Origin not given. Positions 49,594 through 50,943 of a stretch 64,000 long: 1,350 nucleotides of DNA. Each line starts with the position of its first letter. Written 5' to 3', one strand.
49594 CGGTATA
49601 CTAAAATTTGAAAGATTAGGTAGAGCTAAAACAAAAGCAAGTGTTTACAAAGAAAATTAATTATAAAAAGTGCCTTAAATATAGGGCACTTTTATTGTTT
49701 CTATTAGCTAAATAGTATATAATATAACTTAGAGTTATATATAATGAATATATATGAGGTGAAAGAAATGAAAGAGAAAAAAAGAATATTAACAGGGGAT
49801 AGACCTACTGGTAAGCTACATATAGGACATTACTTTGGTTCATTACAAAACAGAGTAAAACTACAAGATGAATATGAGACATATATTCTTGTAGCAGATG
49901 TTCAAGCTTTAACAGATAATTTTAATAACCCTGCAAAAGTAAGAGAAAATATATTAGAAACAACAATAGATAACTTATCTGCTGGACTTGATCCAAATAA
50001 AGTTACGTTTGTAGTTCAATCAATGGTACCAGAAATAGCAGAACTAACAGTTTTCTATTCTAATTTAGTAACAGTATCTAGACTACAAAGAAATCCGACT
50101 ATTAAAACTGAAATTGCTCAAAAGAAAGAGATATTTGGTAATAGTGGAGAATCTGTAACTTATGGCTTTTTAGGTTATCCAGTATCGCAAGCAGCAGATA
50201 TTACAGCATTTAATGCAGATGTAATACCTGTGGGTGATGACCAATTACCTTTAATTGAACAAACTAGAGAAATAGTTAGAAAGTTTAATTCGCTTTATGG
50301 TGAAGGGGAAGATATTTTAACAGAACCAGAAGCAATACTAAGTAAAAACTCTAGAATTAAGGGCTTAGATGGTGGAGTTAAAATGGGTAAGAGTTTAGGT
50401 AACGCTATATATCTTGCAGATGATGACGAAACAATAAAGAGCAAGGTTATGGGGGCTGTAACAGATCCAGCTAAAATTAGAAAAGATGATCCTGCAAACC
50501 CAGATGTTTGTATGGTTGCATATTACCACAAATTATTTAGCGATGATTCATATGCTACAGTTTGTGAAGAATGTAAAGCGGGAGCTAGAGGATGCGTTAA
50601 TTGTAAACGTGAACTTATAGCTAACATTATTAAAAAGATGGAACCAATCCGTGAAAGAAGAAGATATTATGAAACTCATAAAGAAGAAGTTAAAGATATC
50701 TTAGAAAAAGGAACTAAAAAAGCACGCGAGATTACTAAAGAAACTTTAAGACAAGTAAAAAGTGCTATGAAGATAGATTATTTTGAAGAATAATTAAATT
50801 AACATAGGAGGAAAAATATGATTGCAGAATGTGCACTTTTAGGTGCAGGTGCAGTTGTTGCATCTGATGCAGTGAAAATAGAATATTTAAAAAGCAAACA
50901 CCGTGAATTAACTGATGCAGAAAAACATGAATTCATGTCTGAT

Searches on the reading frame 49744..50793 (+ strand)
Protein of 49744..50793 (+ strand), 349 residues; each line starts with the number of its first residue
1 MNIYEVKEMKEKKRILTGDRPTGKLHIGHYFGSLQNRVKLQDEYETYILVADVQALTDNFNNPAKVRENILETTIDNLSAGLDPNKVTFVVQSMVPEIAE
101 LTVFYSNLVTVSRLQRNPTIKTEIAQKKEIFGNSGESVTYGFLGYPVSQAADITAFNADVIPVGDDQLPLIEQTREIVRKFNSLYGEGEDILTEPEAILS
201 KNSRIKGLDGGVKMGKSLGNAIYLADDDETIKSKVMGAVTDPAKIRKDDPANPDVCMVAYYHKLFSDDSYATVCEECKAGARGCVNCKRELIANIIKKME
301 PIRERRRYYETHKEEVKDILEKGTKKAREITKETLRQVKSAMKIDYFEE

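Call 19: search_protein_families(library=pfam, proteins=[window:49744-50793:+], max_evalue=0.001)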
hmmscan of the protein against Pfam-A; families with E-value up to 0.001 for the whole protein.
window:49744-50793:+ (349 aa): 1 family
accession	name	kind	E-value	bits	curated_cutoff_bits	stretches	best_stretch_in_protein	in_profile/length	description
PF00579.31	tRNA-synt_1b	-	9e-59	199.6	21.1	1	10-297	3-289/292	tRNA synthetases class I (W and Y)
